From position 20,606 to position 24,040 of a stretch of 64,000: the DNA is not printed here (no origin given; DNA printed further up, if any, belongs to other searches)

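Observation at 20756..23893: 1045-aa single-chain fusion of sugar-acid synthase, cytidylyltransferase, GT2 and a degenerate NeuA-like domain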

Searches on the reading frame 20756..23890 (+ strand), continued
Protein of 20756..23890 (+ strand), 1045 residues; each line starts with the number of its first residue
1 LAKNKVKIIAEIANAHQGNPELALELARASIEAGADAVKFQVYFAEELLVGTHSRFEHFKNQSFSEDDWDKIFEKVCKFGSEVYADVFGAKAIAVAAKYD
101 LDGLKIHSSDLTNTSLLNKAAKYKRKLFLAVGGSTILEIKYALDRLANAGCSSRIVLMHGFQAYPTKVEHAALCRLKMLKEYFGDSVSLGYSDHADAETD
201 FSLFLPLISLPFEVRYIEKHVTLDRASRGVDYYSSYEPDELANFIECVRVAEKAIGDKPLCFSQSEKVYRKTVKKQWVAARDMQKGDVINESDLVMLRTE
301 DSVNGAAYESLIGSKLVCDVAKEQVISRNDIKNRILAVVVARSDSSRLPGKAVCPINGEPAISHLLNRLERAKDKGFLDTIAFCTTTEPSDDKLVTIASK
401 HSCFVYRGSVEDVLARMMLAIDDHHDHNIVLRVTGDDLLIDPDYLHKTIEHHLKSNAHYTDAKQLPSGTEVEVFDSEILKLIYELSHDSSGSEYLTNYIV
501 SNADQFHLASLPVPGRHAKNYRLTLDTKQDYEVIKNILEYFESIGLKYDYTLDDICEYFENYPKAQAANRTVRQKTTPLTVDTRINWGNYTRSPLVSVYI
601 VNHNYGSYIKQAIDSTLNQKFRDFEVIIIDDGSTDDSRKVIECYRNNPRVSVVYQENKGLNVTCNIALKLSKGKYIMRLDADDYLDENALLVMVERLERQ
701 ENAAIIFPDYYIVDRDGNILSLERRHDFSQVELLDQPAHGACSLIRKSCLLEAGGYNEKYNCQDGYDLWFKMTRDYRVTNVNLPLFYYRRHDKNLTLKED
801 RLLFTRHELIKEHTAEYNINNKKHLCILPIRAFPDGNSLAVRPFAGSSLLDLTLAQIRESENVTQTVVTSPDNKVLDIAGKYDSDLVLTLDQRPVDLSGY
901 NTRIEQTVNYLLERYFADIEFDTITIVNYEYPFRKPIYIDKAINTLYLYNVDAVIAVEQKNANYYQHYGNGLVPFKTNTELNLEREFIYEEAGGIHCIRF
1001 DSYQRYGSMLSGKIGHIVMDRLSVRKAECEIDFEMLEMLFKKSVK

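Call 16: find_related_loci(query=A1, collection=genome_contigs, flank=10000)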
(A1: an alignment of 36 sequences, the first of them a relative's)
Query A1 (1045 aa) in genome_contigs; peptide patterns used: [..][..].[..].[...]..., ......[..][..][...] (x = any residue, [..] = any of these).
413 stretches matched a pattern; 331 encode a relative of the query (tblastn E <= 1e-3); the best 80 are kept; 78 distinct loci.
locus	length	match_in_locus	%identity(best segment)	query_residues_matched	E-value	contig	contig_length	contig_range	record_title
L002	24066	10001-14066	57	2-1043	0e+0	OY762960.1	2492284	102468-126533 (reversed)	MAG: Arcobacteraceae bacterium isolate f33866f8-d3cc-4bf7-8e2e-a963cda25b03 genome assembly, chromosome: 1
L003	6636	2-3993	55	2-1041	0e+0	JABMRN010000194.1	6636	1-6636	MAG: Candidatus Omnitrophota bacterium isolate bin.93 k141_4105560, whole genome shotgun sequence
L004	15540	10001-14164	44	4-1033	0e+0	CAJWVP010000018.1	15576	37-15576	MAG TPA_asm: uncultured Rhodospirillaceae bacterium isolate ERR598983_bin.55_MetaBAT_v2.12.1_MAG genome assembly, contig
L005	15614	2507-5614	43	6-1039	0e+0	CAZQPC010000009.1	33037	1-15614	MAG TPA_asm: uncultured Magnetovibrio sp. isolate binchicken_co46_96 genome assembly, contig: NODE_2322_length_33037_cov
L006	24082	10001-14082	55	1-1044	0e+0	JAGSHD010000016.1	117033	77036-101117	MAG: Candidatus Cloacimonadota bacterium isolate GY13CL_bin.7 k141_420064_length_117033_cov_33.0033, whole genome shotgu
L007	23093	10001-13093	44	3-1039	0e+0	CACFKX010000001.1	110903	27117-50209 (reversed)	uncultured SAR86 cluster bacterium isolate AG-908-F10 genome assembly, contig: AG-908-F10_NODE_1, whole genome shotgun s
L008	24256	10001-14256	36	8-1042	0e+0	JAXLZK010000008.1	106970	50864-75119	MAG: Thermodesulfovibrionales bacterium isolate STL-NIT1 opera.106.fa-8, whole genome shotgun sequence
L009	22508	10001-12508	55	2-593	0e+0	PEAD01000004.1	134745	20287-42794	MAG: Nitrospirae bacterium MYbin3 scaffold6, whole genome shotgun sequence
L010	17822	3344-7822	35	1-1019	0e+0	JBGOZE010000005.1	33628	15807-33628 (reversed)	MAG: Candidatus Nanoarchaeia archaeon isolate OBJ_0618_130150_25 k141_2795616_length_33628_cov_10.0000, whole genome sho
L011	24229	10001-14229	35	6-1042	0e+0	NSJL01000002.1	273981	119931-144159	MAG: Nitrospira sp. isolate Ru_enrich_NS NODE_10_length_273981_cov_107.768, whole genome shotgun sequence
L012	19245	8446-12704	50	5-1041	0e+0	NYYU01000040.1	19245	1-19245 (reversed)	MAG: Parcubacteria group bacterium isolate ARS72 MHASMcontig_621875, whole genome shotgun sequence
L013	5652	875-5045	42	4-1043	0e+0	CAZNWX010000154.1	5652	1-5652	MAG TPA_asm: uncultured Magnetovibrio sp. isolate SRP077602_co3_869 genome assembly, contig: NODE_28003_length_5652_cov_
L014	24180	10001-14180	49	1-1042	0e+0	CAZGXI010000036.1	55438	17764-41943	MAG TPA_asm: uncultured Anaerolineae bacterium isolate binchicken_co190_119 genome assembly, contig: NODE_1296_length_55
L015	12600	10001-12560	49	4-832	0e+0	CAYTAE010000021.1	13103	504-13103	MAG TPA_asm: uncultured Rhodospirillaceae bacterium isolate binchicken_co46_934 genome assembly, contig: NODE_9151_lengt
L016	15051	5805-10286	49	5-1042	6e-178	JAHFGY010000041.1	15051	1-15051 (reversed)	MAG: Candidatus Omnitrophota bacterium isolate nzgw326 NODE_5002_length_15052_cov_4.875159, whole genome shotgun sequenc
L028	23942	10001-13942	44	2-1045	2e-144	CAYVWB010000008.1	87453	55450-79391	MAG TPA_asm: uncultured Desulfovibrionaceae bacterium isolate SRP141376_co5_123 genome assembly, contig: NODE_507_length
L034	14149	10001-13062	42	6-1041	0e+0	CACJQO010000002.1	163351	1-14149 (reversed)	uncultured Pelagibacteraceae bacterium isolate AG-447-N15 genome assembly, contig: AG-447-N15_NODE_2, whole genome shotg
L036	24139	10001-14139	39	1-1045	5e-129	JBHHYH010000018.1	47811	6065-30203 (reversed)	MAG: Candidatus Scalinduaceae bacterium isolate Maj_2_bin.64 NODE_228_length_47811_cov_25.464612, whole genome shotgun s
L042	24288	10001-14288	44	8-1041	7e-119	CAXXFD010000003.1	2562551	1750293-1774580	MAG: Bacteroidales bacterium isolate 4c1f1197-ba28-441f-b5c2-3ffc506e3234 genome assembly, contig: contig_3, whole genom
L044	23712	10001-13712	43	8-1045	2e-118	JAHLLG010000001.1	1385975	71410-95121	MAG: Bacteroidetes bacterium isolate MAG82 NODE_2_length_1385975_cov_409.132052, whole genome shotgun sequence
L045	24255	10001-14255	44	8-1041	2e-118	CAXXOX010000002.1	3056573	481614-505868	MAG: Bacteroidales bacterium isolate 201d7cc5-cfe6-415f-8efa-99aa2e61e932 genome assembly, contig: contig_2, whole genom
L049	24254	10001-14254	44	8-1041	8e-117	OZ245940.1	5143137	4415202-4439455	MAG: Bacteroidales bacterium isolate 16348817-e9c6-4614-bd1d-2438ea9eb1e5 genome assembly, chromosome: 1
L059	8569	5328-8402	44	8-1041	2e-113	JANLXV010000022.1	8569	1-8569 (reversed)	MAG: Chitinophagaceae bacterium isolate OTE_14_metabat.9 OTE_14_k141_4060507, whole genome shotgun sequence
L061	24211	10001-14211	43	2-1041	1e-112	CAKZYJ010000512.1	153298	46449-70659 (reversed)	MAG TPA_asm: uncultured Flammeovirgaceae bacterium isolate SRR3401487_bin.61_CONCOCT_v1.1_MAG genome assembly, contig: E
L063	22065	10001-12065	43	334-1043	3e-112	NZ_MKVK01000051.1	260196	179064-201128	MAG: Magnetospirillum sp. 64-120 scnpilot_p_inoc_scaffold_79, whole genome shotgun sequence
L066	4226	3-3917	42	2-1041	2e-113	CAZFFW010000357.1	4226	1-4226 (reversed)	MAG TPA_asm: uncultured Porifericola sp. isolate SRP063590_co1_125 genome assembly, contig: NODE_21524_length_4226_cov_8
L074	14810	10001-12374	42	4-1045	2e-110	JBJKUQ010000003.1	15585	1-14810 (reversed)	MAG: Alphaproteobacteria bacterium isolate LRMED-287 Alphaproteobacteria-LRMED-287-C12611, whole genome shotgun sequence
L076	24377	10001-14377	42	2-1041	1e-109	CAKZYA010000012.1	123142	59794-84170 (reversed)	MAG TPA_asm: uncultured Flammeovirgaceae bacterium isolate SRR3401481_bin.67_CONCOCT_v1.1_MAG genome assembly, contig: E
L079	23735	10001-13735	41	2-1041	4e-109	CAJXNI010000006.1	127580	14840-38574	MAG TPA_asm: uncultured Bacteroidetes bacterium isolate SRR4030062_bin.5_MetaBAT_v2.12.1_MAG genome assembly, contig: NO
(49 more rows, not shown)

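Call 17: list_cluster_members(proteins=[P0001, P0004, P0036])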
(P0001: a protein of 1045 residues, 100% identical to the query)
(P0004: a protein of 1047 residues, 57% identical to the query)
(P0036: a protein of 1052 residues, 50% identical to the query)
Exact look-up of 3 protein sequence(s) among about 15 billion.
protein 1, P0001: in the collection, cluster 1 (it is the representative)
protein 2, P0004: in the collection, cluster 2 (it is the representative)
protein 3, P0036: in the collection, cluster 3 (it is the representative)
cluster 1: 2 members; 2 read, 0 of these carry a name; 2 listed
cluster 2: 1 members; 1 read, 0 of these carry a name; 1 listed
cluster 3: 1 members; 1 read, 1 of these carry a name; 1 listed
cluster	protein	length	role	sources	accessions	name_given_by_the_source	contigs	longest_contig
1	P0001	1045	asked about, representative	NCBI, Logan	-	-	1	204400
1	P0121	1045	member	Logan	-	-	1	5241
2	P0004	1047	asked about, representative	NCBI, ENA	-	-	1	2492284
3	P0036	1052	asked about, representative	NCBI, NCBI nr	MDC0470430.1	N-acetylneuraminate synthase family protein [Candidatus Pseudothioglobus singularis]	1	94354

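Call 19: search_solved_structures(query=A1, max_evalue=0.001, show_alignments=0)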
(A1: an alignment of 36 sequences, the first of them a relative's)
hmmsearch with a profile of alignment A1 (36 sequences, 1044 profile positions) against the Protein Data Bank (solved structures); distinct sequences matched with E-value up to 0.001: 52.
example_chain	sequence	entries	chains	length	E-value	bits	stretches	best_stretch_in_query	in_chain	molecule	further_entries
2z87_A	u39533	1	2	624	1.6e-48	168.3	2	571-815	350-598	Chondroitin synthase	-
2z86_A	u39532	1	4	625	1.6e-48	168.3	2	571-815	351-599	Chondroitin synthase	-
6p61_A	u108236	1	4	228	8.2e-46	159.3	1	586-816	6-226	Glycosyltransferase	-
6ncs_A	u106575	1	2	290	2.2e-42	148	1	3-274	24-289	N-acetylneuraminic acid (Sialic acid) synthetase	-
8h2c_A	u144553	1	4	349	8e-38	132.9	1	3-330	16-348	Pseudaminic acid synthase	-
6oew_A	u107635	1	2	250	2.7e-36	127.8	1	331-575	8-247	Cytidylyltransferase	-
2wqp_A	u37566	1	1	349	3.1e-31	111.1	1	6-330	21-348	POLYSIALIC ACID CAPSULE BIOSYNTHESIS PROTEIN SIAC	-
1xuu_A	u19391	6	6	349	2e-30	108.4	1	6-330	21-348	polysialic acid capsule biosynthesis protein SiaC | N-acetylneuraminate synthase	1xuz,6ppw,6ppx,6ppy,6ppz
1vli_A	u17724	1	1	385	2.6e-30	108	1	4-297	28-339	Spore coat polysaccharide biosynthesis protein spsE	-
4ipj_A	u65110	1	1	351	1.2e-29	105.8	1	6-330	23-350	Polysialic acid capsule biosynthesis protein SiaC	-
4ipi_A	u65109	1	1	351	3.9e-29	104.1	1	6-330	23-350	Polysialic acid capsule biosynthesis protein SiaC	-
3g8r_A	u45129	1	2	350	9.3e-26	92.9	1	7-328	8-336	Probable spore coat polysaccharide biosynthesis protein E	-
5hea_A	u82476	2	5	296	4.5e-25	90.7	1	594-700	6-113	Putative glycosyltransferase (GalT1)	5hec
3bcv_A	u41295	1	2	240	1.1e-23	86.1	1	593-706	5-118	Putative glycosyltransferase protein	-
8vh7_A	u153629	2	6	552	6.1e-21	77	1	586-817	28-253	Heparosan synthase B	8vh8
1h7l_A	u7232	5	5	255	1.4e-19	72.5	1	593-755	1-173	SPORE COAT POLYSACCHARIDE BIOSYNTHESIS PROTEIN SPSA | PROTEIN (SPORE COAT POLYSACCHARIDE BIOSYNTHESIS PROTEIN SPSA)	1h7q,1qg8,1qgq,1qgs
6ifd_A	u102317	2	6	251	5.8e-11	44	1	814-1041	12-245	CMP-N-acetylneuraminate Synthetase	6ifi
9t4z_A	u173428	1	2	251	2.9e-10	41.6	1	822-1041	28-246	PpNeuA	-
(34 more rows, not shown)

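Call 36: predict_structure(alignment_id=A1)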
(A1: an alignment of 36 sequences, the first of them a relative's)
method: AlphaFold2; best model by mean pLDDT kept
length: 1045 residues; sequences in the alignment: 36
mean_pLDDT: 88.6   pTM: 0.69
mean pLDDT of the five models: 88.6, 88.6, 86.8, 86.3, 85.5
residues with pLDDT >= 90: 630; 70-90: 370; 50-70: 35; < 50: 10
segments of 3 or more residues with pLDDT < 50: 978-985
pLDDT, mean of each block of 10 residues (from residue 1): 73 87 94 95 88 88 91 92 93 92 93 93 93 93 91 90 80 90 89 89 91 92 77 85 94 81 85 87 95 90 80 93 92 95 86 92 95 95 93 94 91 87 90 93 95 94 91 92 82 80 90 91 90 94 94 94 84 73 81 90 92 93 93 91 83 89 93 94 94 94 91 88 79 75 91 89 78 89 91 73 88 91 94 78 90 93 93 90 79 87 91 90 95 94 93 92 78 64 59 94 93 90 90 91 79
secondary structure, 60 per line:
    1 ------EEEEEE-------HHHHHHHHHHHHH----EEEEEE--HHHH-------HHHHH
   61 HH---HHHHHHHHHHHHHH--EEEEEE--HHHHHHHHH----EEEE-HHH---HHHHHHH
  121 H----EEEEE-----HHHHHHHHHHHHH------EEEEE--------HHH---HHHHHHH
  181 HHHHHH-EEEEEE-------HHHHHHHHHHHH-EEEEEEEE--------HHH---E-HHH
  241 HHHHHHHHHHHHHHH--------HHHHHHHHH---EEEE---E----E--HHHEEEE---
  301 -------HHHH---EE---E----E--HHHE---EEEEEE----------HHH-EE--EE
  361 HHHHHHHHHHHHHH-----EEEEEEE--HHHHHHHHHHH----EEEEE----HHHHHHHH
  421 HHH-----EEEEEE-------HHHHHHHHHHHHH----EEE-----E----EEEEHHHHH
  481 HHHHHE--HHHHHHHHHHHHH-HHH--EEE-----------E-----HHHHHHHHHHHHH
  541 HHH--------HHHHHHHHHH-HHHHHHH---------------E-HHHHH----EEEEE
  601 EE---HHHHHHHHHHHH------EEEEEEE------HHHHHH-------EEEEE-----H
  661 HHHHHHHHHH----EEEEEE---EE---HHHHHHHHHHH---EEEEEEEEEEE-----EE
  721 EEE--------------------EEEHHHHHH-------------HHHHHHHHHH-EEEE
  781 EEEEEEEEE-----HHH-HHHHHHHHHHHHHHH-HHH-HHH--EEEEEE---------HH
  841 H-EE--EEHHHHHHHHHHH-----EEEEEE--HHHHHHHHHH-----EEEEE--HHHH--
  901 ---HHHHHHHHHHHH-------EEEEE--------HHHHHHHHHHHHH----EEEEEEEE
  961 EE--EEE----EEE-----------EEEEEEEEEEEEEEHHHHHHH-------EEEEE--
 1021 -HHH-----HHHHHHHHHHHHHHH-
elements in order (helices of 4 or more, strands of 3 or more residues): E7-12 H20-32 E37-42 H45-48 H56-62 H66-79 E82-87 H90-98 E103-106 H114-121 E126-130 H136-148 E155-159 H174-186 E188-193 H201-212 E214-221 H238-255 H264-272 E276-279 E294-297 H308-311 E335-340 H361-374 E380-386 H389-399 E404-408 H413-423 E429-434 H442-454 E459-461 E472-475 H476-485 H489-501 E508-510 H528-543 H552-561 H563-569 H587-591 E596-602 H606-617 E624-630 H637-642 E650-654 H660-670 E675-680 H689-699 E703-713 E719-723 E744-746 H747-752 H766-775 E777-789 H799-813 E824-829 H849-859 E865-870 H873-882 E888-892 H895-898 H904-915 E923-927 H936-948 E953-962 E965-967 E972-974 E986-999 H1000-1006 E1014-1018 H1030-1044
